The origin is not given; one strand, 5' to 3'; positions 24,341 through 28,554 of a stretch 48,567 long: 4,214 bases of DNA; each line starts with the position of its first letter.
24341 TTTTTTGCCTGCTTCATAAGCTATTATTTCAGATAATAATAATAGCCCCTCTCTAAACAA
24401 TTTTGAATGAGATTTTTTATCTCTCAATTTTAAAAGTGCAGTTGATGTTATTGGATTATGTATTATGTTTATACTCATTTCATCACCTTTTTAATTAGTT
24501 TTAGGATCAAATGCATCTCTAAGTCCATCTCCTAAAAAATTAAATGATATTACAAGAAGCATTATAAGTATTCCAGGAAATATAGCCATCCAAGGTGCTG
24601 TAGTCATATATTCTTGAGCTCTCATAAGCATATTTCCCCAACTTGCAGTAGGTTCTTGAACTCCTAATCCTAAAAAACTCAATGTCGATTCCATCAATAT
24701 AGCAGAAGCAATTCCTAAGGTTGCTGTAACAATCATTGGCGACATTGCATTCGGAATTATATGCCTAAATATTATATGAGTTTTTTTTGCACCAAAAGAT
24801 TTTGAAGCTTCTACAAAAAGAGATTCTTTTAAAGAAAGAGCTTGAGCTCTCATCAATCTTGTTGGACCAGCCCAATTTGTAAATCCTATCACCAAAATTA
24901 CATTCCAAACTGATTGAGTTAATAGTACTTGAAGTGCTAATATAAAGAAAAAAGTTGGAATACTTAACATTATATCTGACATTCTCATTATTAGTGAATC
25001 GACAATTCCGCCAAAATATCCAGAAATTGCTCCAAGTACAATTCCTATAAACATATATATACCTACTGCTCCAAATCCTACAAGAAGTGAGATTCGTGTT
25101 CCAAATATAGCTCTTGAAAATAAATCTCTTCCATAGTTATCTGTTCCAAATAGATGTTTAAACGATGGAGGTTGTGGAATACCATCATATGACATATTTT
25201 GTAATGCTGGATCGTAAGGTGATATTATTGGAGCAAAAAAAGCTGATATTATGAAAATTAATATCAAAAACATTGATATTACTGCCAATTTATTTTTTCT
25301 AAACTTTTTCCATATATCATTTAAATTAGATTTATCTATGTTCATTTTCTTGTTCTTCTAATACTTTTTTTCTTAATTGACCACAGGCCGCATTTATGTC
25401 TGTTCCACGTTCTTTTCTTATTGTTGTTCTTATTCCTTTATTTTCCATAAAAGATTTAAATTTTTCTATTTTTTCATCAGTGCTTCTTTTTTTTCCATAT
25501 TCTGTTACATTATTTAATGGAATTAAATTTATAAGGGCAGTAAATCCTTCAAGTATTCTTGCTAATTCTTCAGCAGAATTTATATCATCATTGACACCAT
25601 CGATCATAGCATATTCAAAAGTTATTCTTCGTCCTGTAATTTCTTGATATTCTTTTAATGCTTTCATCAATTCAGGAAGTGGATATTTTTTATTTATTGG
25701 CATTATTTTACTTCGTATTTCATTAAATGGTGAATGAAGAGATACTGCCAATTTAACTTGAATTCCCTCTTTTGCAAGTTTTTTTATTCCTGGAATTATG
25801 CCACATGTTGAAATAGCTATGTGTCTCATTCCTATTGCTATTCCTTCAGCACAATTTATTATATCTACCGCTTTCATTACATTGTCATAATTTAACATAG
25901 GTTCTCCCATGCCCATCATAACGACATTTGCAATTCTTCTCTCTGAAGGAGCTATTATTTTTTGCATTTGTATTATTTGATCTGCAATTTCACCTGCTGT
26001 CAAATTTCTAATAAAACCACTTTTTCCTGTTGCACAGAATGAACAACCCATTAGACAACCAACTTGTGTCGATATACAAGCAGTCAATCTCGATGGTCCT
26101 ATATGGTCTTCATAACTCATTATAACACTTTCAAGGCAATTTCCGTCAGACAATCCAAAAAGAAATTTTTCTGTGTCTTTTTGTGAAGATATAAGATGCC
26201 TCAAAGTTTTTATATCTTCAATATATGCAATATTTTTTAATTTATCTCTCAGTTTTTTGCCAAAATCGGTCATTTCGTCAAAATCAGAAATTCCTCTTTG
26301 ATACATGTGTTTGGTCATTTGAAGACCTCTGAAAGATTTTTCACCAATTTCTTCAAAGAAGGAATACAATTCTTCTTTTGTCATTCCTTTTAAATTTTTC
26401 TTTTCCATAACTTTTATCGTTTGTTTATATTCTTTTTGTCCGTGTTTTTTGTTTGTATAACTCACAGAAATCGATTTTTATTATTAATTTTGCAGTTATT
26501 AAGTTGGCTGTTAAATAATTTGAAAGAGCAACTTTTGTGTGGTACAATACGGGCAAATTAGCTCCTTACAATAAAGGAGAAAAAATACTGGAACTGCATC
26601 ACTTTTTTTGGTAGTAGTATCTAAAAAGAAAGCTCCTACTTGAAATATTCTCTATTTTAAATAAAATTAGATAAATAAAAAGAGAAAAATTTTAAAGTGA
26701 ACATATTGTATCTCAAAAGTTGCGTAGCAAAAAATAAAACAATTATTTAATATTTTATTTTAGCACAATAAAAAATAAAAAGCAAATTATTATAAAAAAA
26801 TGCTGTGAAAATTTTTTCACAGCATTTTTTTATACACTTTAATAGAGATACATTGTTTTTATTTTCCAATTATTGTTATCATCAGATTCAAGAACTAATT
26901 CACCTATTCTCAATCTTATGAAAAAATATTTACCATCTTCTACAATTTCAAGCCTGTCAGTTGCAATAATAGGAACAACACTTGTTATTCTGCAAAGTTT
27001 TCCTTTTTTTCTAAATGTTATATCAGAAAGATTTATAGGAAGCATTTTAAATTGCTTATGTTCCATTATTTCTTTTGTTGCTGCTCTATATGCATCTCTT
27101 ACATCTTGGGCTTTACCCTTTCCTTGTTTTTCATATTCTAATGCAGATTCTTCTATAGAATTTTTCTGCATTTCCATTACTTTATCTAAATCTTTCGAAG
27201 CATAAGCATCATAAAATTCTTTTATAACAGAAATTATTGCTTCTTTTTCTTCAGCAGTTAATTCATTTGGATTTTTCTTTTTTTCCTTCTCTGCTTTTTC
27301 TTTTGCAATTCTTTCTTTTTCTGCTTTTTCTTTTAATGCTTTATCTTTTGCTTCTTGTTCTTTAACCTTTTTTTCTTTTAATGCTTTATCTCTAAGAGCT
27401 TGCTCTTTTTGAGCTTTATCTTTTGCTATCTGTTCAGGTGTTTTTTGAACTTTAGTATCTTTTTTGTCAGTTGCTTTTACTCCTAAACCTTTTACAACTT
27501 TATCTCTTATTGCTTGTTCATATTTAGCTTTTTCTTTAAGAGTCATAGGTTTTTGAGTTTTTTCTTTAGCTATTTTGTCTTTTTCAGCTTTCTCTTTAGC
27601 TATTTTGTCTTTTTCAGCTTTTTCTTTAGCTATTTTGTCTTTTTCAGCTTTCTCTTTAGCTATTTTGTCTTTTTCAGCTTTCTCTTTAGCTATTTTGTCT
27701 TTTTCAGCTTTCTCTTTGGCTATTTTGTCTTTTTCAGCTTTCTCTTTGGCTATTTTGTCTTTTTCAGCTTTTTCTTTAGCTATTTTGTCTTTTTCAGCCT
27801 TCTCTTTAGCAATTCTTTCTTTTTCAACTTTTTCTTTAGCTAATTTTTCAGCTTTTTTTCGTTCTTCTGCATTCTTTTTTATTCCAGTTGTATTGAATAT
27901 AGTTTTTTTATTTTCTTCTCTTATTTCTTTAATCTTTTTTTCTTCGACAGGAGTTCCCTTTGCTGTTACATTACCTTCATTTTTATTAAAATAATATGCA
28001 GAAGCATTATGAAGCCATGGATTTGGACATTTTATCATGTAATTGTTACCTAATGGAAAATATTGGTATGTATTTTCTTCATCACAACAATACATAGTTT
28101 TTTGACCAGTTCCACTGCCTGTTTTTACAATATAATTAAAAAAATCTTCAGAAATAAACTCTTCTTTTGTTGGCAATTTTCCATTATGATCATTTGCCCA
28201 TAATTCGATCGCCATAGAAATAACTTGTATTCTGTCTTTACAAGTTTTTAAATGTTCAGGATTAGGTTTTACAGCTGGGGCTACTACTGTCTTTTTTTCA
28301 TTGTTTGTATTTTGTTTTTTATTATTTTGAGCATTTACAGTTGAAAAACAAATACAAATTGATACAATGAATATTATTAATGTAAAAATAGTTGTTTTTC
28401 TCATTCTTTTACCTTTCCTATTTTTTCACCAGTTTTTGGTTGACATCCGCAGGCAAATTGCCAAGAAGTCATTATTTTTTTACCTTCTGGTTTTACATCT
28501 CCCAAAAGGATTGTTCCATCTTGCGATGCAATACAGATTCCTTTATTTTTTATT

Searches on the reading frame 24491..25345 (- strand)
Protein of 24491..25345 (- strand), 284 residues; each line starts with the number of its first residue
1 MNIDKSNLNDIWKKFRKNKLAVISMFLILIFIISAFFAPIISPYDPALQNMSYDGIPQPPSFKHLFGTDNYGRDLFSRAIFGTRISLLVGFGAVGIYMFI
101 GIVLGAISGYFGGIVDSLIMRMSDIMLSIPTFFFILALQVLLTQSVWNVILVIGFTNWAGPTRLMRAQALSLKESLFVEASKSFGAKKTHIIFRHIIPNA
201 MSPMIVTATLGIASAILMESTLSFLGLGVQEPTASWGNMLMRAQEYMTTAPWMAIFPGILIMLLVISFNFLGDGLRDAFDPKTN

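Call 35: find_encoding_contigs(protein=window:24491-25345:-, flank=10000, max_places=10)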
Protein window:24491-25345:- (284 aa): 21 contigs read that carry it; 10 places shown.
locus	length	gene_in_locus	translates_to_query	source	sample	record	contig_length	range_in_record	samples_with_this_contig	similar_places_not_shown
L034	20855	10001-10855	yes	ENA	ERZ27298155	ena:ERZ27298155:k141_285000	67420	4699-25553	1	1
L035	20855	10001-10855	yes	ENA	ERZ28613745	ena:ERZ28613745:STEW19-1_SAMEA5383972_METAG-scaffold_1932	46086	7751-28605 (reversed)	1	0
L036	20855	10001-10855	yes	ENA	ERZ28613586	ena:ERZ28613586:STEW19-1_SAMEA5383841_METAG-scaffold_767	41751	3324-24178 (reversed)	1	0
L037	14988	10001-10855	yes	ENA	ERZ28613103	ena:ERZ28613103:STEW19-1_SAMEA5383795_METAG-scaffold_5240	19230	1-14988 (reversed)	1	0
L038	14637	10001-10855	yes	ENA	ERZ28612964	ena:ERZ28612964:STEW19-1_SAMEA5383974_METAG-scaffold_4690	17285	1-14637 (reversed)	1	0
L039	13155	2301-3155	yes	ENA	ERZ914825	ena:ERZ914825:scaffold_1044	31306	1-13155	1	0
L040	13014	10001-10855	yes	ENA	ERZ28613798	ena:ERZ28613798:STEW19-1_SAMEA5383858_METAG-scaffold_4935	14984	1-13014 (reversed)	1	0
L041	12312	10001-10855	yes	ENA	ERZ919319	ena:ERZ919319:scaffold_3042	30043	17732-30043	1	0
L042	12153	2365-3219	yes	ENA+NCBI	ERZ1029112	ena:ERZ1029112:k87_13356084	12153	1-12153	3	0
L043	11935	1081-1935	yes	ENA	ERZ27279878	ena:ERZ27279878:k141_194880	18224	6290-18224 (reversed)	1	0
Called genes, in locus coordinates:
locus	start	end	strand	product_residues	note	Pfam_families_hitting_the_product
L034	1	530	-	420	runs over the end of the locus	PF21760:SecD_1st, PF22599:SecDF_P1_head, PF02355:SecD_SecF_C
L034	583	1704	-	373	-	PF01702:TGT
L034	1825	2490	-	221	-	-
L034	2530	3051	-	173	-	-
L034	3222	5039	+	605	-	PF13580:SIS_2, PF01380:SIS, PF13439:Glyco_transf_4, PF13579:Glyco_trans_4_4, PF00534:Glycos_transf_1, PF13692:Glyco_trans_1_4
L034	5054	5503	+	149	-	-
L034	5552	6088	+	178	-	PF01327:Pep_deformylase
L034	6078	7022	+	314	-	PF00551:Formyl_trans_N, PF02911:Formyl_trans_C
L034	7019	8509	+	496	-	-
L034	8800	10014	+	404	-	PF21016:RlmN_N, PF04055:Radical_SAM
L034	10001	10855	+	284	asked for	PF12911:OppC_N, PF00528:BPD_transp_1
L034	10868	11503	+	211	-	PF14681:UPRTase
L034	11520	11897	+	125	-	PF00903:Glyoxalase, PF13669:Glyoxalase_4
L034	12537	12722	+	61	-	-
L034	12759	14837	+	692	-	PF00009:GTP_EFTU, PF22042:EF-G_D2, PF03144:GTP_EFTU_D2, PF14492:EFG_III, PF16658:RF3_C (faint), PF03764:EFG_IV, PF00679:EFG_C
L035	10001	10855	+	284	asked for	PF12911:OppC_N, PF00528:BPD_transp_1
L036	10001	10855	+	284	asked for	PF12911:OppC_N, PF00528:BPD_transp_1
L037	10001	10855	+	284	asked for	PF12911:OppC_N, PF00528:BPD_transp_1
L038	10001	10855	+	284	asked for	PF12911:OppC_N, PF00528:BPD_transp_1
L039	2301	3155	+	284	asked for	PF12911:OppC_N, PF00528:BPD_transp_1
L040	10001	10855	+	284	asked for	PF12911:OppC_N, PF00528:BPD_transp_1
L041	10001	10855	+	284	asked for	PF12911:OppC_N, PF00528:BPD_transp_1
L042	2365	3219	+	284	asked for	PF12911:OppC_N, PF00528:BPD_transp_1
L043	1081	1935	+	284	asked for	PF12911:OppC_N, PF00528:BPD_transp_1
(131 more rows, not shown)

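Call 51: find_homologous_proteins(query=window:24491-25345:-, max_evalue=1e-40)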
Query window:24491-25345:- (284 aa): 7946 proteins with E <= 1e-40 among 8000 candidates; the best 120 are listed.
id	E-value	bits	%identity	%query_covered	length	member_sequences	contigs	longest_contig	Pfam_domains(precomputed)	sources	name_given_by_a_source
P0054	5.4e-180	615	100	100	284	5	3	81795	PF00528.28,PF12911.13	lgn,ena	-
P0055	7.7e-180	614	100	100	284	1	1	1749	PF00528.28,PF12911.13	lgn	-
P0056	6.0e-169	579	93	100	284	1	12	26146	PF00528.28,PF12911.13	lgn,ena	-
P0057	2.8e-168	577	93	100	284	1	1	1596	PF00528.28,PF12911.13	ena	-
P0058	1.8e-167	574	92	100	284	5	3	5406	PF00528.28,PF12911.13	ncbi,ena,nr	ncbi:ABC transporter permease [bacterium]|nr:ABC transporter permease [bacterium]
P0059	5.5e-167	572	92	100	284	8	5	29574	PF00528.28,PF12911.13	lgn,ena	-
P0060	1.2e-166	571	92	100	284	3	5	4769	PF00528.28,PF12911.13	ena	-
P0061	2.4e-153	528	89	100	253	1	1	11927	PF00528.28,PF12911.13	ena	-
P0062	2.6e-138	478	75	99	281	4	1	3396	PF00528.28,PF12911.13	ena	-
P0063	1.4e-135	469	77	96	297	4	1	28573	PF00528.28,PF12911.13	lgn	-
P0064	7.0e-131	454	74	96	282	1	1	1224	PF00528.28,PF12911.13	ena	-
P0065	2.8e-130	452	73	96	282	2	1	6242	PF00528.28,PF12911.13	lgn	-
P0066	1.5e-129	450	72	97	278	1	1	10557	PF00528.28,PF12911.13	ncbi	-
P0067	1.9e-129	449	77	93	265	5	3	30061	PF00528.28,PF12911.13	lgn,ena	-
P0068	2.0e-129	449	72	95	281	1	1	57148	PF00528.28,PF12911.13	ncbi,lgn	-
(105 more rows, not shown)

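Call 52: find_encoding_contigs(protein=P0056, flank=10000, max_places=6)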
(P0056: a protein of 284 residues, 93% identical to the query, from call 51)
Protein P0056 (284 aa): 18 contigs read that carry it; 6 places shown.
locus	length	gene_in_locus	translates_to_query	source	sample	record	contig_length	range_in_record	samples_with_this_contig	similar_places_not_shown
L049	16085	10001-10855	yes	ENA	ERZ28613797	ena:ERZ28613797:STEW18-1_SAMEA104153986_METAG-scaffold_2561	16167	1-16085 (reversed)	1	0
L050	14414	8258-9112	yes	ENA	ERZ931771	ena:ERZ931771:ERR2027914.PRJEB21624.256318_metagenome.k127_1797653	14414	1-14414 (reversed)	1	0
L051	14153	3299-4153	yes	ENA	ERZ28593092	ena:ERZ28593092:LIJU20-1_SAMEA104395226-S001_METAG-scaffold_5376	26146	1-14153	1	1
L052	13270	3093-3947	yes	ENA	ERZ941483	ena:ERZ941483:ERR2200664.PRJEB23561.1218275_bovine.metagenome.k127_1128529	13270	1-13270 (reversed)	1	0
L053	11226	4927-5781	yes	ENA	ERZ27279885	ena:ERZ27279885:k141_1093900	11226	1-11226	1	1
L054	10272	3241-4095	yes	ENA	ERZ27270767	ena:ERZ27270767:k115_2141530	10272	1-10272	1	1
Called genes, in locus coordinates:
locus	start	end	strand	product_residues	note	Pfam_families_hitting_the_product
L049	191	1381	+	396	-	-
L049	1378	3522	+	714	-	-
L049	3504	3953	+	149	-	-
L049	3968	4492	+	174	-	PF13302:Acetyltransf_3, PF00583:Acetyltransf_1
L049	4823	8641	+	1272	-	PF02368:Big_2, PF21461:HL_N-beta (weak), PF22359:Big-like (weak), PF13306:LRR_5 (faint)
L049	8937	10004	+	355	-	PF21016:RlmN_N, PF04055:Radical_SAM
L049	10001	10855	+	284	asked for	PF12911:OppC_N, PF00528:BPD_transp_1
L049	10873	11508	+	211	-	PF14681:UPRTase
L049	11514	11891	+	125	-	PF00903:Glyoxalase, PF13669:Glyoxalase_4 (weak)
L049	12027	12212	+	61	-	-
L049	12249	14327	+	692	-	PF00009:GTP_EFTU, PF22042:EF-G_D2, PF03144:GTP_EFTU_D2, PF14492:EFG_III, PF16658:RF3_C (faint), PF03764:EFG_IV, PF00679:EFG_C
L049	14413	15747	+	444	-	-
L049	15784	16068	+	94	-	-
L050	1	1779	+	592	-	?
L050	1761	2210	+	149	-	-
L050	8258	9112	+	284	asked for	PF12911:OppC_N, PF00528:BPD_transp_1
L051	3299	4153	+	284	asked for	PF12911:OppC_N, PF00528:BPD_transp_1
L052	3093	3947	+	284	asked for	PF12911:OppC_N, PF00528:BPD_transp_1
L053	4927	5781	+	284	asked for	PF12911:OppC_N, PF00528:BPD_transp_1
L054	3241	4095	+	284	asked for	PF12911:OppC_N, PF00528:BPD_transp_1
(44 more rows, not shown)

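Call 53: find_encoding_contigs(protein=P0059, flank=10000, max_places=5)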
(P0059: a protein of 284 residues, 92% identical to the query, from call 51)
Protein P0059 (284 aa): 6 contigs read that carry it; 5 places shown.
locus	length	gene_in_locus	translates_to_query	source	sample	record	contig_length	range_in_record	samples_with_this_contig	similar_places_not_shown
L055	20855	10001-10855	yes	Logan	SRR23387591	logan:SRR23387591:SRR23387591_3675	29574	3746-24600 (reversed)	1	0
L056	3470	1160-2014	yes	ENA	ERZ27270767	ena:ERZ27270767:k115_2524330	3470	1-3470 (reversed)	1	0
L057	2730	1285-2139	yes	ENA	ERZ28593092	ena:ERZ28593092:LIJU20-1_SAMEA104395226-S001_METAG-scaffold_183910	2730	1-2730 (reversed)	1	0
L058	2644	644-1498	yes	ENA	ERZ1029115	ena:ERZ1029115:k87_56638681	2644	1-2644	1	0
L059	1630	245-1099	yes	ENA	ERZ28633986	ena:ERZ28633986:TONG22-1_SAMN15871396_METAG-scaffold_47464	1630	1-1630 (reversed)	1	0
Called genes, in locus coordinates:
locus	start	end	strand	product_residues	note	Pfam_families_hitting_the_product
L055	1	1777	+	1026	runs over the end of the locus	PF01590:GAF (faint), PF13185:GAF_2 (faint), PF13492:GAF_3 (faint)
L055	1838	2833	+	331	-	PF00535:Glycos_transf_2, PF10111:Glyco_tranf_2_2, PF13641:Glyco_tranf_2_3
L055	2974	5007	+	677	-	PF22548:AEP-TOTE, PF03796:DnaB_C, PF06745:ATPase (faint)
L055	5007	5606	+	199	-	PF07883:Cupin_2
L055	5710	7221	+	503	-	PF00128:Alpha-amylase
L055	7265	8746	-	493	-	PF13552:DUF4127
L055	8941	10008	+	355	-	PF21016:RlmN_N, PF04055:Radical_SAM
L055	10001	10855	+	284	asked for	PF12911:OppC_N, PF00528:BPD_transp_1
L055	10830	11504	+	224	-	PF14681:UPRTase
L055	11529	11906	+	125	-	PF00903:Glyoxalase, PF13669:Glyoxalase_4 (weak)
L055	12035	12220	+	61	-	-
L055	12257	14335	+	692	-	PF00009:GTP_EFTU, PF22042:EF-G_D2, PF03144:GTP_EFTU_D2, PF14492:EFG_III, PF16658:RF3_C (faint), PF03764:EFG_IV, PF00679:EFG_C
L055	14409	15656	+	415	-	-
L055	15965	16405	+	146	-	-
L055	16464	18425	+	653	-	PF12969:DUF3857, PF12970:DUF3858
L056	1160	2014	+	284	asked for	PF12911:OppC_N, PF00528:BPD_transp_1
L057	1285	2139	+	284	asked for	PF12911:OppC_N, PF00528:BPD_transp_1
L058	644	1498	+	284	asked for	PF12911:OppC_N, PF00528:BPD_transp_1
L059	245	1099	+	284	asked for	PF12911:OppC_N, PF00528:BPD_transp_1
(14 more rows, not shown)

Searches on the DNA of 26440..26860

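Call 71: search_rna_families(source=window, start=26440, end=26860, threshold=evalue, max_evalue=1)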
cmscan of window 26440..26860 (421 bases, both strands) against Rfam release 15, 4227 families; matches with E-value up to 1: 9.
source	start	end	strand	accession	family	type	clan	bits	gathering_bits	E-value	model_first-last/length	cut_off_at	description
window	26791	26834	-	RF04255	MIR8001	Gene; miRNA;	-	27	90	0.0045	12-54/67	no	MIR8001 microRNA precursor family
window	26791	26834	+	RF04255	MIR8001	Gene; miRNA;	-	26.5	90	0.0061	12-54/67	no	MIR8001 microRNA precursor family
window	26779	26834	+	RF01606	plasmodium_snoR31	Gene; snRNA; snoRNA; HACA-box;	-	25.1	60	0.3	79-140/145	no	small nucleolar RNA snoR31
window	26791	26834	+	RF04228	MIR6140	Gene; miRNA;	-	23.7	140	0.037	1-165/165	no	MIR6140 microRNA precursor family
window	26791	26834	-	RF04128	MIR8562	Gene; miRNA;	-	19.4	211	0.25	100-143/242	no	MIR8562 microRNA precursor family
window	26791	26834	-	RF04111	MIR6274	Gene; miRNA;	-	18.7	80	0.77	32-75/107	no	MIR6274 microRNA precursor family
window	26791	26834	+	RF04128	MIR8562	Gene; miRNA;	-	17.3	211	0.72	100-143/242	no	MIR8562 microRNA precursor family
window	26798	26860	-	RF02590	Spy1186876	Gene; sRNA;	-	16.4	208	0.25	165-243/243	5'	S. pyogenes small RNA 1186876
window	26796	26829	+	RF02637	EF0408_EF0409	Gene; sRNA;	-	11.8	440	0.93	375-408/412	no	Enterococcus sRNA EF0408_EF0409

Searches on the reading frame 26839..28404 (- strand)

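Call 75: search_protein_families(library=pfam, proteins=[window:26839-28404:-], max_evalue=0.01)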
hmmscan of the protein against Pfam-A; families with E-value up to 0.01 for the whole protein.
window:26839-28404:- (521 aa): 1 family
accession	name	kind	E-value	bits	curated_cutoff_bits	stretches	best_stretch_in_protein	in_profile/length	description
PF04277.18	OAD_gamma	-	0.0036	18.4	27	1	5-67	13-73/76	Oxaloacetate decarboxylase, gamma chain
